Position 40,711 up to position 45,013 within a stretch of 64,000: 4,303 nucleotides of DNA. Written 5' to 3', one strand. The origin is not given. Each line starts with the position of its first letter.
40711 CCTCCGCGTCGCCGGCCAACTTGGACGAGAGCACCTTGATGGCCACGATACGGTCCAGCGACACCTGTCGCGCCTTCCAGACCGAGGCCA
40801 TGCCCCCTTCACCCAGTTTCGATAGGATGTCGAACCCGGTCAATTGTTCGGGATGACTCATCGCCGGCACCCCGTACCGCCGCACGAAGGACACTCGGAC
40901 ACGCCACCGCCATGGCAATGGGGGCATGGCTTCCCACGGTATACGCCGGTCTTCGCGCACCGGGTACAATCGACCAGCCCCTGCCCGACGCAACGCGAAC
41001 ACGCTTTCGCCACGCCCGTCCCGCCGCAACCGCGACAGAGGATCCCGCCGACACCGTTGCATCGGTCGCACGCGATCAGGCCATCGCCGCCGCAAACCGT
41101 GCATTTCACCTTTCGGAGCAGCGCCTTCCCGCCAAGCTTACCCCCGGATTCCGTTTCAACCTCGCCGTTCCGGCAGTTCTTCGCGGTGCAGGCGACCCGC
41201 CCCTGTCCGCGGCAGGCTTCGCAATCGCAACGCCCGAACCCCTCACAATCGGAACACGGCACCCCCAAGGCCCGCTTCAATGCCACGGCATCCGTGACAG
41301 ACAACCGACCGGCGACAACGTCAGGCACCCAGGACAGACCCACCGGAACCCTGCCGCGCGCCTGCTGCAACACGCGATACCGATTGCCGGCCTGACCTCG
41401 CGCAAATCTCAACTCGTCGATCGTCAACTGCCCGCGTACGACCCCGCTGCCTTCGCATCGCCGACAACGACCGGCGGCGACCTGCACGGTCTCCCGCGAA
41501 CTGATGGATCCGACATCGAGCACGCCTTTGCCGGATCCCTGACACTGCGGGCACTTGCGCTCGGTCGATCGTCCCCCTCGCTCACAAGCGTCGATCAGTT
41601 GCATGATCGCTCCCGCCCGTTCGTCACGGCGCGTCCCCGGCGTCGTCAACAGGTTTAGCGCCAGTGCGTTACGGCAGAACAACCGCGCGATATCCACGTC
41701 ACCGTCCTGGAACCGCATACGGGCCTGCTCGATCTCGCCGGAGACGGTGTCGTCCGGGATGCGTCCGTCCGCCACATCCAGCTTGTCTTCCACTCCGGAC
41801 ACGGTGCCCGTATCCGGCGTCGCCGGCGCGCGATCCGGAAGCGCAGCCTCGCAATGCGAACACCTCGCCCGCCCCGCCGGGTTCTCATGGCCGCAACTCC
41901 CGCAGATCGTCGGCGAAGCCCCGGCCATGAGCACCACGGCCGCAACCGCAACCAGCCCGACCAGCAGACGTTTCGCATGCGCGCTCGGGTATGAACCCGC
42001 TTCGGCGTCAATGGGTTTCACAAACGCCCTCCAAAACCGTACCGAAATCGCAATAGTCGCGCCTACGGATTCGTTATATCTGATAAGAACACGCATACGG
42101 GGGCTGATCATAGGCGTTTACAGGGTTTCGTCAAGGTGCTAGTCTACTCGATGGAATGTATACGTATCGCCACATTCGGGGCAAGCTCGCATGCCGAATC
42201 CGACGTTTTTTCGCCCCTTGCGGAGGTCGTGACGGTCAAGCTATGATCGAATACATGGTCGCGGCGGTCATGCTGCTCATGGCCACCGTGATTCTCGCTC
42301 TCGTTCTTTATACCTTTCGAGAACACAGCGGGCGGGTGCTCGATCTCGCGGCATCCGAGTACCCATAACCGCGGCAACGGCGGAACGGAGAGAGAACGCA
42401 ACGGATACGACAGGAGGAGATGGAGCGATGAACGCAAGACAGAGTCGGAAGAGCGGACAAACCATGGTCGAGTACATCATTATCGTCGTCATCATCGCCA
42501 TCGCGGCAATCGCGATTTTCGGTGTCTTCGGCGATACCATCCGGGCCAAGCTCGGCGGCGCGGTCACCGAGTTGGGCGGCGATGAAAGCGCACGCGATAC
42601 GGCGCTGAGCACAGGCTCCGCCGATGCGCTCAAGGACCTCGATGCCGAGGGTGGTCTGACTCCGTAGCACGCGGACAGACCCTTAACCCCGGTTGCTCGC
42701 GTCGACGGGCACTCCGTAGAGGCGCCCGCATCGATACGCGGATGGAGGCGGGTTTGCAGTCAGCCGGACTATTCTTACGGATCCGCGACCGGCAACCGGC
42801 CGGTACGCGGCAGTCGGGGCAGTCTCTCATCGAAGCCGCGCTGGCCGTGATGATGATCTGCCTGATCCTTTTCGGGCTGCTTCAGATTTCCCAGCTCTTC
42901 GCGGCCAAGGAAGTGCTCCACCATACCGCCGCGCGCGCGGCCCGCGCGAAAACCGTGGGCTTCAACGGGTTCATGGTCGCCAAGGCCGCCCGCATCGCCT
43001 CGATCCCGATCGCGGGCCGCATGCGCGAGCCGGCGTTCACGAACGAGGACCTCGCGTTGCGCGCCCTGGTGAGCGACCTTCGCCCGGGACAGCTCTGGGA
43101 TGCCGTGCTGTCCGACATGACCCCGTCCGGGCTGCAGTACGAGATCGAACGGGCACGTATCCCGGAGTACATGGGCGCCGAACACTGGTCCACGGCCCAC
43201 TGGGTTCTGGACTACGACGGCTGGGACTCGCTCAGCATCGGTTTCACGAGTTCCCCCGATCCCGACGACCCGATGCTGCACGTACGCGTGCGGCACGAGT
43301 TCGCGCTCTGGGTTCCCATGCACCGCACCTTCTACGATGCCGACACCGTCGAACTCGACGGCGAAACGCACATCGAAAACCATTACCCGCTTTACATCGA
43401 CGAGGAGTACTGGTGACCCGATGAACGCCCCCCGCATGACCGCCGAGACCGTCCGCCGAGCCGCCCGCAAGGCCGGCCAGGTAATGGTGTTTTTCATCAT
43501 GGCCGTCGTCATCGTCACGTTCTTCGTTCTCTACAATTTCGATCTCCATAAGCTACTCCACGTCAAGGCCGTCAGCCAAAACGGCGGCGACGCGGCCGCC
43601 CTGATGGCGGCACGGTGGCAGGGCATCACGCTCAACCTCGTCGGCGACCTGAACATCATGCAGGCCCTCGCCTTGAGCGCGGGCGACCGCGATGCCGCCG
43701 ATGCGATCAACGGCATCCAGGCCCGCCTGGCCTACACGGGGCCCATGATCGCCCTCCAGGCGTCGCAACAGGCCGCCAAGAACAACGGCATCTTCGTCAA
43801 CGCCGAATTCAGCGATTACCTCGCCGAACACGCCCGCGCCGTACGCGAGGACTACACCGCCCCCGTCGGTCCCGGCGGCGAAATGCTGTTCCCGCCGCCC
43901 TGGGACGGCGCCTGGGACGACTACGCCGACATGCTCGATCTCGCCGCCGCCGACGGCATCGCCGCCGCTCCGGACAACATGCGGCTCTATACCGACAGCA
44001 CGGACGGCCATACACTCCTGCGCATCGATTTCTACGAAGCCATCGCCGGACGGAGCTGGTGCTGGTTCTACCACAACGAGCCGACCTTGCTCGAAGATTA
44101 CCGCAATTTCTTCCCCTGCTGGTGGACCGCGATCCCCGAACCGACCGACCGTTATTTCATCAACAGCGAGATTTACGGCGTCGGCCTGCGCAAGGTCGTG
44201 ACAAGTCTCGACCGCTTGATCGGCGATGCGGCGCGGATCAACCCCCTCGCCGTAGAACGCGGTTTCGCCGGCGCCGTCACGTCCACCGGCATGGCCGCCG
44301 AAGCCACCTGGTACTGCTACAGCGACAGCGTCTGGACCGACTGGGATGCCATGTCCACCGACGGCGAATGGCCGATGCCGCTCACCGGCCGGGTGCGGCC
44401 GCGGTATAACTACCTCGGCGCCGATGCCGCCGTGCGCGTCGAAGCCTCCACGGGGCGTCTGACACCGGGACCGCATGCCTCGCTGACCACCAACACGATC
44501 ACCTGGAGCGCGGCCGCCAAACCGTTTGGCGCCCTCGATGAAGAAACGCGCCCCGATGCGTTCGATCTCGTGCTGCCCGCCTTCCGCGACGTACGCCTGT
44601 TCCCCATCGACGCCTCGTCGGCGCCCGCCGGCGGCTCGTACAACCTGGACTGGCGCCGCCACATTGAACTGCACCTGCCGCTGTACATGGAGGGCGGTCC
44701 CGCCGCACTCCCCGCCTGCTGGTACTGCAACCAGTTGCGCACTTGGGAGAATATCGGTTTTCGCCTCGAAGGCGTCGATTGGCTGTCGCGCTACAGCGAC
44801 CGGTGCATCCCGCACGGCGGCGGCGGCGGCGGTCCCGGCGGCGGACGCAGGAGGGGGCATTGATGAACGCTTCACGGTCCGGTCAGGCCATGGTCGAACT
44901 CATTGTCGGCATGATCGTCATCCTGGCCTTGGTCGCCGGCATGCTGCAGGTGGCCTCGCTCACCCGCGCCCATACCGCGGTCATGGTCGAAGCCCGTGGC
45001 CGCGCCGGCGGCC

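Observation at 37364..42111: Translationally coupled pair: membrane-anchored protein with ten CxxCxGxG motifs plus LRR-ectodomain Ser/Thr kinase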

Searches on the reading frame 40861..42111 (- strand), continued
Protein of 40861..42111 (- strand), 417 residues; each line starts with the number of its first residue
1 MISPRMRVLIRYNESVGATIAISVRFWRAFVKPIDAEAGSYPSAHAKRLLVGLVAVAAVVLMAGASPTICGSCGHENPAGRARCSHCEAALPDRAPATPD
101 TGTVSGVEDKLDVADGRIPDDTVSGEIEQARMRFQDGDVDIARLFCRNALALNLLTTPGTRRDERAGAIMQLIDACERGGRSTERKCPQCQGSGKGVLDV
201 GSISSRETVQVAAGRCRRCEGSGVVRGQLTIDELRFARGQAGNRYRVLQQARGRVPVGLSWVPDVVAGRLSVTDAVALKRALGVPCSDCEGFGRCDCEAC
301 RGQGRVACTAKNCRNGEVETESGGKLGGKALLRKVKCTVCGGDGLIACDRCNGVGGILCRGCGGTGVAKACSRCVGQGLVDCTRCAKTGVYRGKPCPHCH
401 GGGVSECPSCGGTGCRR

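Call 55: fold_search(model_id=the predicted structure, library=pdb)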
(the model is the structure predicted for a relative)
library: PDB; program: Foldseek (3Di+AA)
matches with E <= 10: 157; with E <= 0.001: 0
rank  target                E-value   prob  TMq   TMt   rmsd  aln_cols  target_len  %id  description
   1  6ekc_B1               4.8e-02  1.00  0.11  0.55   3.2        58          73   29  Crystal structure of the BSD2 homolog of Arabidopsis thaliana bound to the octameric assembly of RbcL from Thermosyne (released 2017-12-06)
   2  6ekb                  5.7e-02  1.00  0.12  0.65   6.4        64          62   33  Crystal structure of the BSD2 homolog of Arabidopsis thaliana (released 2017-12-06)
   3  7zhs_E                7.2e-02  0.35  0.07  0.17  10.3        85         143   24  3D reconstruction of the cylindrical assembly of DnaJA2 delta G/F by imposing D5 symmetry (released 2023-07-26)
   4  7zhs_H                7.2e-02  0.35  0.07  0.17  10.3        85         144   24  3D reconstruction of the cylindrical assembly of DnaJA2 delta G/F by imposing D5 symmetry (released 2023-07-26)
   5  7zhs_A                7.2e-02  0.35  0.07  0.11  10.3        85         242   24  3D reconstruction of the cylindrical assembly of DnaJA2 delta G/F by imposing D5 symmetry (released 2023-07-26)
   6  8ilb_F                1.6e-01  1.00  0.11  0.50   2.9        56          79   30  The complexes of RbcL, AtRaf1 and AtBSD2 (LFB) (released 2023-11-01)
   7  8ilb_I                1.9e-01  1.00  0.12  0.53   1.3        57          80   30  The complexes of RbcL, AtRaf1 and AtBSD2 (LFB) (released 2023-11-01)
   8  2bx9_A                3.1e-01  0.99  0.08  0.53   1.7        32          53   38  Crystal structure of B.subtilis Anti-TRAP protein, an antagonist of TRAP-RNA interactions (released 2005-11-30)
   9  8ilm_C                4.9e-01  0.92  0.11  0.51   3.8        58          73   28  The cryo-EM structure of eight Rubisco large subunits (RbcL), two Arabidopsis thaliana Rubisco accumulation factors 1  (released 2023-11-01)
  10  7ubl_A                5.2e-01  0.06  0.07  0.14  13.1        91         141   23  Transcription antitermination factor Qlambda in complex with Q-lambda-binding-element DNA (released 2022-09-28)
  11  3ld0_2                5.9e-01  0.98  0.07  0.50   5.2        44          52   32  Crystal structure of B.licheniformis Anti-TRAP protein, an antagonist of TRAP-RNA interactions (released 2010-02-23)
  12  7ubm_Q                6.2e-01  0.04  0.09  0.17  12.5       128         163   17  Transcription antitermination complex: "pre-engaged" Qlambda-loading complex (released 2022-09-28)
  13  7yui_B                7.9e-01  0.07  0.07  0.12  28.9       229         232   14  Crystal structure of HOIL-1L(195-423) in complex with the linear tetra-ubiquitin (released 2023-08-30)
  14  2xcb_B                8.8e-01  0.38  0.11  0.27   5.2        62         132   22  Crystal structure of PcrH in complex with the chaperone binding region of PopD (released 2010-05-05)
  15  6yys_H                8.8e-01  0.20  0.11  0.06  13.6        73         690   19  Structure of Mycobacterium smegmatis HelD protein in complex with RNA polymerase core - State II, primary channel enga (released 2020-11-04)
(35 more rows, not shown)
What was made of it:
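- Closest known: DnaJ cysteine-rich domain, BSD2 and anti-TRAP zinc-finger modules. Same: Foldseek gives local matches (call 55).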

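Call 74: search_protein_families(library=padloc, proteins=[window:40861-42021:-], max_evalue=0.001)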
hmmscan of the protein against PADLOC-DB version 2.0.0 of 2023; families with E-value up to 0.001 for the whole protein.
window:40861-42021:- (387 aa): 0 families

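Call 75: list_cluster_members(proteins=[P0002, P0004, P0005, P0152, P0154, P0006, P0012, P0121])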
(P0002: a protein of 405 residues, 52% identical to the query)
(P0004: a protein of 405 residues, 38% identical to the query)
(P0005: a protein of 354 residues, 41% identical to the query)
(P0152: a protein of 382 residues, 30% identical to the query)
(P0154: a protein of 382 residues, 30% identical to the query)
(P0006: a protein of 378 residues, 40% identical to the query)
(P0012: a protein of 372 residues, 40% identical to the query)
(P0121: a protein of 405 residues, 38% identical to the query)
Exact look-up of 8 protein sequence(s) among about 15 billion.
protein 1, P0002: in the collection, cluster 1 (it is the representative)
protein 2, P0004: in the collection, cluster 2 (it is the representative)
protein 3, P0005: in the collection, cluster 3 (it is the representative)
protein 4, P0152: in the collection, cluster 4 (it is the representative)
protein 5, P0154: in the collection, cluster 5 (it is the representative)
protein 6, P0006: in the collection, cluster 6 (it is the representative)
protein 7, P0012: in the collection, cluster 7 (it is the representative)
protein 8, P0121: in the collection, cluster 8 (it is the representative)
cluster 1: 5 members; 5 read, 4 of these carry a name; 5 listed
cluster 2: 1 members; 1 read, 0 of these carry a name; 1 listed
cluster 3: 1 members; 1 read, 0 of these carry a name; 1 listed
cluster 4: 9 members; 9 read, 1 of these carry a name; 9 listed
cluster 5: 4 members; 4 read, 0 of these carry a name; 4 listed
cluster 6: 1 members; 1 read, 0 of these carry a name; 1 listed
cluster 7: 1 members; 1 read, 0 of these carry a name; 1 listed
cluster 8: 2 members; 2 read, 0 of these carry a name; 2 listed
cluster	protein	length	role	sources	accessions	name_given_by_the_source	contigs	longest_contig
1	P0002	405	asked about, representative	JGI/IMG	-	hypothetical protein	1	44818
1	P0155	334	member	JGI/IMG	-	hypothetical protein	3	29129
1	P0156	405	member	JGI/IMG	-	hypothetical protein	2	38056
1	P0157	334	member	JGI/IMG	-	hypothetical protein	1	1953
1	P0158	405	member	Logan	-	-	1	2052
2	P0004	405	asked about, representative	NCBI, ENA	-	-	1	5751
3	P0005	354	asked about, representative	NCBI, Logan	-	-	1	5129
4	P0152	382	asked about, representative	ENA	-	-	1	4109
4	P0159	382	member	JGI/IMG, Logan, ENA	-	hypothetical protein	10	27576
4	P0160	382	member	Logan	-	-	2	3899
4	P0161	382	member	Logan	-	-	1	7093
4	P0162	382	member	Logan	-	-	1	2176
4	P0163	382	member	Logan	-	-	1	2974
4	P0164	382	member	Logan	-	-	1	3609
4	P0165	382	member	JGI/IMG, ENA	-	-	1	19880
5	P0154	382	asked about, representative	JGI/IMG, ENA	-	-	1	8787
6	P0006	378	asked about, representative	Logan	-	-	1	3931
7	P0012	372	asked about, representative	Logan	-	-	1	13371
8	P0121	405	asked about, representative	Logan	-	-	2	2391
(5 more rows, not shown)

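Call 91: find_encoding_contigs(protein=P0121, flank=5000, max_places=2)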
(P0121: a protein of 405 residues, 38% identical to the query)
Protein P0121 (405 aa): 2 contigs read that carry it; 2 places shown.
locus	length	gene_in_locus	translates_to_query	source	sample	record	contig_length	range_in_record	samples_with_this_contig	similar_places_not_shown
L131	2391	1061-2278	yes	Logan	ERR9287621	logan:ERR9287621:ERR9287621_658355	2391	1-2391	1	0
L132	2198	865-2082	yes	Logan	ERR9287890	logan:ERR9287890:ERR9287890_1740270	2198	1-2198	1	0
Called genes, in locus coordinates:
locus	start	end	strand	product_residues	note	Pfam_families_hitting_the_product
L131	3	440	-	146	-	?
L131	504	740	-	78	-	-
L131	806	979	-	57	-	-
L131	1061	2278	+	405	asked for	PF00684:DnaJ_CXXCXGXG (faint)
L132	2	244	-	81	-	?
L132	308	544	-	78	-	-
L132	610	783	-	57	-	-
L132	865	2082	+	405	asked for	PF00684:DnaJ_CXXCXGXG (faint)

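Call 92: find_encoding_contigs(protein=P0150, flank=5000, max_places=2)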
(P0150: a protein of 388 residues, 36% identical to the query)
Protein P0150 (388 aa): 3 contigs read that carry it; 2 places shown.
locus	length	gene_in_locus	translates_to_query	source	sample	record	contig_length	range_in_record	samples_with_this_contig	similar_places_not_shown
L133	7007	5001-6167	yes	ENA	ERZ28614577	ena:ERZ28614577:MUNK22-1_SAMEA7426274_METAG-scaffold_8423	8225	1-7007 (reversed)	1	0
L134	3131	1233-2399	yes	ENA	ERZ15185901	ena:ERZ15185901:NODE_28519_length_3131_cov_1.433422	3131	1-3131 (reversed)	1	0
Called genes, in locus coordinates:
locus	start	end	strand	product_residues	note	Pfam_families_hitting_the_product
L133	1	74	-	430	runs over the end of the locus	?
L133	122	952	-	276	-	PF08666:SAF (weak), PF16976:RcpC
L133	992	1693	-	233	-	-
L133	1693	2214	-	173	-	-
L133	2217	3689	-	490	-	PF13400:Tad (weak)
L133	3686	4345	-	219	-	PF07811:TadE (faint)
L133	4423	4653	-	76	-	-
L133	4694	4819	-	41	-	-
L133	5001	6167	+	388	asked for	PF00684:DnaJ_CXXCXGXG (faint), PF25436:BSD2_CRD (weak)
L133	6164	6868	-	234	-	-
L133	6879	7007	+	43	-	?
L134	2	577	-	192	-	?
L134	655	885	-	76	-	-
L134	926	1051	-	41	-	-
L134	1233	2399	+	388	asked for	PF00684:DnaJ_CXXCXGXG (faint), PF25436:BSD2_CRD (weak)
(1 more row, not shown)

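Call 93: find_encoding_contigs(protein=P0140, flank=5000, max_places=2)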
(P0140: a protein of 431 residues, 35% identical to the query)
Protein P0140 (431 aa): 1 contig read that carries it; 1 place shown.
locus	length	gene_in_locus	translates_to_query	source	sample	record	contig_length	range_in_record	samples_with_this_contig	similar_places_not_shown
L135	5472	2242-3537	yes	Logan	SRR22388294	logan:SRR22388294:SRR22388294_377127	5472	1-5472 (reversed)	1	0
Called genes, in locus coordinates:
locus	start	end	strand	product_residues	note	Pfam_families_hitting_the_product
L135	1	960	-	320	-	?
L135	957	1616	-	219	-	PF07811:TadE (weak)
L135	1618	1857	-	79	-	-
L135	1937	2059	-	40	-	-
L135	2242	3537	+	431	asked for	PF00684:DnaJ_CXXCXGXG (faint)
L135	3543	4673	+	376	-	PF01168:Ala_racemase_N, PF00842:Ala_racemase_C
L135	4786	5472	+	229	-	?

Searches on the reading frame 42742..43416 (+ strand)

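Call 5: search_protein_families(library=pfam, proteins=[window:42742-43416:+], max_evalue=0.01)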
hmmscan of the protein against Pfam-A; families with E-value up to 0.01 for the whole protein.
window:42742-43416:+ (224 aa): 2 families
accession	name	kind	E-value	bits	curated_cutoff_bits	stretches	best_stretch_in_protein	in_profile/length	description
PF07811.17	TadE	-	5.2e-07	30.1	22.9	1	26-68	1-43/43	TadE-like protein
PF13400.11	Tad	-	0.0021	18.8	22.3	1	32-69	7-43/47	Putative Flp pilus-assembly TadE/G-like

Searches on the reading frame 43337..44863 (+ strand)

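Call 5: search_protein_families(library=pfam, proteins=[window:43337-44863:+], max_evalue=0.01)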
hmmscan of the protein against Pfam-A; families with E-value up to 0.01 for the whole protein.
window:43337-44863:+ (508 aa): 1 family
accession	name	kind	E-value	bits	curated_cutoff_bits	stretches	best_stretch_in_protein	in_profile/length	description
PF13400.11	Tad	-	0.001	19.7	22.3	1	47-93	1-46/47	Putative Flp pilus-assembly TadE/G-like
